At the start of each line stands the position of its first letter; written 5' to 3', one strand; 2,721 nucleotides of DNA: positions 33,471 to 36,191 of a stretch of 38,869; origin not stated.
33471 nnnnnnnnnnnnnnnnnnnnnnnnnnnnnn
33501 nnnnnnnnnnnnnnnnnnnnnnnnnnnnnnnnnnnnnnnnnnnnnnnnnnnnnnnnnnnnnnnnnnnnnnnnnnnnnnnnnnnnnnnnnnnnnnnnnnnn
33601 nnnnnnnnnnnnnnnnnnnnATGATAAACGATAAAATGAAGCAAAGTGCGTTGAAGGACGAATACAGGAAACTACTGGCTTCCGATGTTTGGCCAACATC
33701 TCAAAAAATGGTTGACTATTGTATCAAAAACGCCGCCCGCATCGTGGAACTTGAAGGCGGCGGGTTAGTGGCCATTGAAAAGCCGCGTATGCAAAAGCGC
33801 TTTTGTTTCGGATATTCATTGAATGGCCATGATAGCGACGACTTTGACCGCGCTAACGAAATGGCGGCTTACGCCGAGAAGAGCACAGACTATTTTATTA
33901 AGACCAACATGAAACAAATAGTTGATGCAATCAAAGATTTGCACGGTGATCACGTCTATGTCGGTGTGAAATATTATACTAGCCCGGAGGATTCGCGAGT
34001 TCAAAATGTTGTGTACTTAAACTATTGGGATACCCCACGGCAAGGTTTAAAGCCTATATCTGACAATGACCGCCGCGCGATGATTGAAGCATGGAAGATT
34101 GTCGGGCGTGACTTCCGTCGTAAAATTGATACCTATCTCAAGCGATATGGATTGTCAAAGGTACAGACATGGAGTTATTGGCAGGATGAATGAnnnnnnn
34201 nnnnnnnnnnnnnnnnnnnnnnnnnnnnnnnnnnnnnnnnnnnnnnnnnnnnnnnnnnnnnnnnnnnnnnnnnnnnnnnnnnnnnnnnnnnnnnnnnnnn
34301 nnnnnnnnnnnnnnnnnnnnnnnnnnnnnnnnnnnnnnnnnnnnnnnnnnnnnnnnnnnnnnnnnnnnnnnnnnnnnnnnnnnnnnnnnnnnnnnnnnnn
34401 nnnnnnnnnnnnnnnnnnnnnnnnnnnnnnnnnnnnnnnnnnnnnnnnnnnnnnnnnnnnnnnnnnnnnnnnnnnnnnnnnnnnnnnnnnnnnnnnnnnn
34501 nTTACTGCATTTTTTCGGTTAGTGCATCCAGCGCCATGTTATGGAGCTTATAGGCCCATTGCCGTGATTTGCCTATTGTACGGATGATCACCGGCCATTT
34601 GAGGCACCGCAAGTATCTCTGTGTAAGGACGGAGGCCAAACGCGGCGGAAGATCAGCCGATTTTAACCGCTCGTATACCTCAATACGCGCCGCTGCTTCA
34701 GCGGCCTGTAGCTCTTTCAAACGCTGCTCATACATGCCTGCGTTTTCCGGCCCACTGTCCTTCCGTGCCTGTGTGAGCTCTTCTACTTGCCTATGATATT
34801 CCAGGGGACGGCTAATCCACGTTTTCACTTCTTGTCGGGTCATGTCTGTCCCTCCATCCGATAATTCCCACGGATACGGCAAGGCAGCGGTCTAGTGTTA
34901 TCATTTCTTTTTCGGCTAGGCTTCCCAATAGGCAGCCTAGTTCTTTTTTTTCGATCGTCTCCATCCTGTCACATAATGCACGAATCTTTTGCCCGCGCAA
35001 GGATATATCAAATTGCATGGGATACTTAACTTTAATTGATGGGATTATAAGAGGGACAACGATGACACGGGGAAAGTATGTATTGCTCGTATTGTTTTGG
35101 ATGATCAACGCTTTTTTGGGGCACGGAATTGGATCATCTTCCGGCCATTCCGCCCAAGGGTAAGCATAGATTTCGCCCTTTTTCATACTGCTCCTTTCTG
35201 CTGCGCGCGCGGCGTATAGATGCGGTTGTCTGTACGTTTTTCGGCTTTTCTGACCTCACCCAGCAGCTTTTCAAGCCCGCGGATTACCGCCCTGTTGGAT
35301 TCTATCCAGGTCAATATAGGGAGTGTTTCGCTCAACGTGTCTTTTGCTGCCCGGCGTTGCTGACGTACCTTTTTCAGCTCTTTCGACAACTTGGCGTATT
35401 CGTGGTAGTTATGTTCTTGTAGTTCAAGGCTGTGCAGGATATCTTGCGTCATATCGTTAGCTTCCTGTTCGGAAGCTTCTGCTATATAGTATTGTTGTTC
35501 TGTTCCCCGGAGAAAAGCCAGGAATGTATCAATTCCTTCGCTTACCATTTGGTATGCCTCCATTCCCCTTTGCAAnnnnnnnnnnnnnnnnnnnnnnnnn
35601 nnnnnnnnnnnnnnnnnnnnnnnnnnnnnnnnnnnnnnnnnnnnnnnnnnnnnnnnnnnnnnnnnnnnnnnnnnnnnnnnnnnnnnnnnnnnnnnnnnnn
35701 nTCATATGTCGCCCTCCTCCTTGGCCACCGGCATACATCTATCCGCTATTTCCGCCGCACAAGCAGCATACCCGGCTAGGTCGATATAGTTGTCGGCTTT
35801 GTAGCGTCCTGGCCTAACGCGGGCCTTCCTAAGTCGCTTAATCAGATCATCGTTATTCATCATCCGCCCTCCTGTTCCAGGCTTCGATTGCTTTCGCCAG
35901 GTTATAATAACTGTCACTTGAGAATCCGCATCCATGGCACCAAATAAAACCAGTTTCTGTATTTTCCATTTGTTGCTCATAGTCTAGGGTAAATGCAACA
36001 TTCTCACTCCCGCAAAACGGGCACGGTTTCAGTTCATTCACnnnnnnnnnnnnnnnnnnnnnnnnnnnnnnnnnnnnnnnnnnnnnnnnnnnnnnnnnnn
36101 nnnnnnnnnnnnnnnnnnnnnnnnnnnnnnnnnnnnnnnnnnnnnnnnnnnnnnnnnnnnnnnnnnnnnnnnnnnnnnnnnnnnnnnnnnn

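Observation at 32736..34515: Self-contained plus-strand accessory island of unrecognised function between terS and the late activator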

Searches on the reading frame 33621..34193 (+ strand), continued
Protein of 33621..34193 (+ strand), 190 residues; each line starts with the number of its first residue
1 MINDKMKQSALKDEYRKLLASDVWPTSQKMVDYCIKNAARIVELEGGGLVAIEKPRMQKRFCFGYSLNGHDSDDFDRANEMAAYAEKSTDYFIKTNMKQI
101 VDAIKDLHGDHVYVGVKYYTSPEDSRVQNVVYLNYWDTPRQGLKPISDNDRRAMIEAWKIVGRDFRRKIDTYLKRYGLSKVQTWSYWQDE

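Call 116: search_protein_families(library=phrogs, alignment_id=A1, max_evalue=0.01)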
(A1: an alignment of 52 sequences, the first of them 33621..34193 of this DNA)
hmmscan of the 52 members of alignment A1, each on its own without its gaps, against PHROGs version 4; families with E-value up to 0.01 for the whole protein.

A. member 1, window:33621-34193:+ (190 aa): 0 families

B. families by the number of members that match (of 52 scanned): 10 families
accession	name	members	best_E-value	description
phrog_27491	-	7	2.5e-12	-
phrog_19458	-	7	1.5e-09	primase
phrog_6744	-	5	1.1e-05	-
phrog_33869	-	3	0.00046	-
phrog_6167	-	1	0.0035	-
phrog_16373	-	1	0.0054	-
phrog_15863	-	1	0.0056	-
phrog_2636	-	1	0.0074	tail fiber protein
phrog_23089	-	1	0.0078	-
phrog_35059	-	1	0.0089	-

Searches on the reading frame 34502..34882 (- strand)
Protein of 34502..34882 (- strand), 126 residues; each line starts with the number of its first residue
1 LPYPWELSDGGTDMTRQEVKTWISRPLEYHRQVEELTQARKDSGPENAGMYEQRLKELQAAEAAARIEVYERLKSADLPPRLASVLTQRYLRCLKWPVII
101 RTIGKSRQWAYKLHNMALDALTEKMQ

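Call 3: search_protein_families(library=pfam, proteins=[window:34502-34882:-], max_evalue=1)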
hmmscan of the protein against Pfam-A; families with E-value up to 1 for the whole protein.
window:34502-34882:- (126 aa): 1 family
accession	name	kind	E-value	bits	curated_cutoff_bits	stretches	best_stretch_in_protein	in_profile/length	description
PF05985.16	EutC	-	0.097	12.4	25.8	1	31-84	5-58/235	Ethanolamine ammonia-lyase light chain (EutC)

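Call 4: search_protein_families(library=phrogs, proteins=[window:34502-34882:-], max_evalue=1)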
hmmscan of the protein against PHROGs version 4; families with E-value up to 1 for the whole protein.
window:34502-34882:- (126 aa): 4 families
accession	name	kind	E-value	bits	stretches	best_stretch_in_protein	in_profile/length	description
phrog_36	-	transcription regulation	2.8e-06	28.1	1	51-124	119-186/220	transcriptional regulator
phrog_248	-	transcription regulation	0.021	15.9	1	60-123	70-135/161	transcriptional activator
phrog_24659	-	unknown function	0.21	13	1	36-70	28-62/63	-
phrog_7229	-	DNA, RNA and nucleotide metabolism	0.25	12.1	1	88-118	70-100/172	DNA topoisomerase II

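Call 8: search_protein_families(library=ncbifam, proteins=[window:34502-34882:-], max_evalue=1)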
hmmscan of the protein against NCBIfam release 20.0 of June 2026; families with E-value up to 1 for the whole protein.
window:34502-34882:- (126 aa): 1 family
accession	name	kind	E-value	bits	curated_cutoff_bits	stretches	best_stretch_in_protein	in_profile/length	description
TIGR03142.1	cytochro_ccmI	equivalog_domain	0.066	13.5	29.3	1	34-68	28-58/118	c-type cytochrome biogenesis protein CcmI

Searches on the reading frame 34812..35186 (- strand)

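Call 3: search_protein_families(library=pfam, proteins=[window:34812-35186:-], max_evalue=1)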
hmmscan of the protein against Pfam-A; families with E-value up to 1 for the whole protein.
window:34812-35186:- (124 aa): 1 family
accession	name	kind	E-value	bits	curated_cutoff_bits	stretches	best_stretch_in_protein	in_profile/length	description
PF02452.23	PemK_toxin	-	7.2e-10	39.5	23.1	1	3-105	2-108/109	PemK-like, MazF-like toxin of type II toxin-antitoxin system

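Call 4: search_protein_families(library=phrogs, proteins=[window:34812-35186:-], max_evalue=1)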
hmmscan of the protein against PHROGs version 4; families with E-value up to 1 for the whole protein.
window:34812-35186:- (124 aa): 1 family
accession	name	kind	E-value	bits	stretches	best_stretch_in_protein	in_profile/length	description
phrog_1936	-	moron, auxiliary metabolic gene and host takeover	2.8e-06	28.3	1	1-108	9-121/188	MazF-like growth inhibitor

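Call 7: search_protein_families(library=padloc, proteins=[window:34812-35186:-], max_evalue=1)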
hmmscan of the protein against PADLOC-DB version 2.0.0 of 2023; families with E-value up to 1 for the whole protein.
window:34812-35186:- (124 aa): 0 families

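Call 8: search_protein_families(library=ncbifam, proteins=[window:34812-35186:-], max_evalue=1)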
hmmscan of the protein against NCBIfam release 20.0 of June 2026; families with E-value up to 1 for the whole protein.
window:34812-35186:- (124 aa): 0 families

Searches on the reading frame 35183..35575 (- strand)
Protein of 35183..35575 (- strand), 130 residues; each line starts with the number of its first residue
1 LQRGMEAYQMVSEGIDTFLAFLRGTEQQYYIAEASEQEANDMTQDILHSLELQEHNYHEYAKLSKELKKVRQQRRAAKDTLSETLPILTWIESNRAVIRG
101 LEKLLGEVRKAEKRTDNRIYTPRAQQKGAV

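Call 3: search_protein_families(library=pfam, proteins=[window:35183-35575:-], max_evalue=1)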
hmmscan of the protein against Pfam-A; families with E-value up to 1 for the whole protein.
window:35183-35575:- (130 aa): 3 families
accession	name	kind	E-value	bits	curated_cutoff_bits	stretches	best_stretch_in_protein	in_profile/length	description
PF08158.18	SDA1_HEAT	-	0.0062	16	26.4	1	19-120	157-256/364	SDA1, HEAT repeat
PF06148.17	COG2_N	-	0.058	13.9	24.3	1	51-75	48-72/75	COG2 N-terminal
PF21411.2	Rap1_C_Sp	-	0.075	13.1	27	1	11-30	2-21/40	S. pombe DNA-binding protein Rap1, C-terminal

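Call 4: search_protein_families(library=phrogs, proteins=[window:35183-35575:-], max_evalue=1)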
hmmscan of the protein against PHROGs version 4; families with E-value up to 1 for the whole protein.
window:35183-35575:- (130 aa): 7 families
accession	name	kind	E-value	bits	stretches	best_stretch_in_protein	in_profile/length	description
phrog_2717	-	unknown function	1.2e-15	58.7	1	17-124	68-175/193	-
phrog_32601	-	unknown function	7.7e-08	33.4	1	40-123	57-141/184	-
phrog_4039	-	unknown function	6.4e-05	23.8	1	26-126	21-117/140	-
phrog_15186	-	unknown function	0.04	15.3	1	22-82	101-162/270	-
phrog_27273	-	unknown function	0.12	13.8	1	60-111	4-53/101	-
phrog_7735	-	integration and excision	0.17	13.3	1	50-91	49-95/99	excisionase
phrog_9261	-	unknown function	0.2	11.1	1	30-98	87-154/703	-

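Call 7: search_protein_families(library=padloc, proteins=[window:35183-35575:-], max_evalue=1)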
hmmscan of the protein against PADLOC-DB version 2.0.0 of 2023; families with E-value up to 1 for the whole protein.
window:35183-35575:- (130 aa): 0 families

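Call 8: search_protein_families(library=ncbifam, proteins=[window:35183-35575:-], max_evalue=1)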
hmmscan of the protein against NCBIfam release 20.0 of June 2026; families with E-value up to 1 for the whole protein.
window:35183-35575:- (130 aa): 0 families

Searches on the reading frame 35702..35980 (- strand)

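Call 74: search_protein_families(library=pfam, proteins=[window:35702-35980:-], max_evalue=0.05)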
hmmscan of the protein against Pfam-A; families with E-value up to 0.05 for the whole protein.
window:35702-35980:- (92 aa): 1 family
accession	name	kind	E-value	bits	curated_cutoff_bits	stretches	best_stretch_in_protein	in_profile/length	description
PF19905.4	DUF6378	-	2.4e-06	28.1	27.1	1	47-79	49-81/81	Domain of unknown function (DUF6378)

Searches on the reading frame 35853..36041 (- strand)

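Call 74: search_protein_families(library=pfam, proteins=[window:35853-36041:-], max_evalue=0.05)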
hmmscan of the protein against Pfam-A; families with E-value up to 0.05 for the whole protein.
window:35853-36041:- (62 aa): 4 families
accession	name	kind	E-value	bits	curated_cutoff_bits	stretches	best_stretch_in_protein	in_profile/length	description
PF14354.12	Lar_restr_allev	-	5.3e-13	49.4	28.6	1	3-59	2-58/58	Restriction alleviation protein Lar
PF08271.17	Zn_Ribbon_TF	-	0.00027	20.9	29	1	7-39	3-26/43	TFIIB zinc-binding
PF05129.18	Zn_ribbon_Elf1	-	0.007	16.9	29.8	1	7-55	25-70/79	Transcription elongation factor Elf1 like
PF01096.23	Zn_ribbon_TFIIS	-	0.014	15.6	21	1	6-40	2-36/39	Transcription factor S-II (TFIIS)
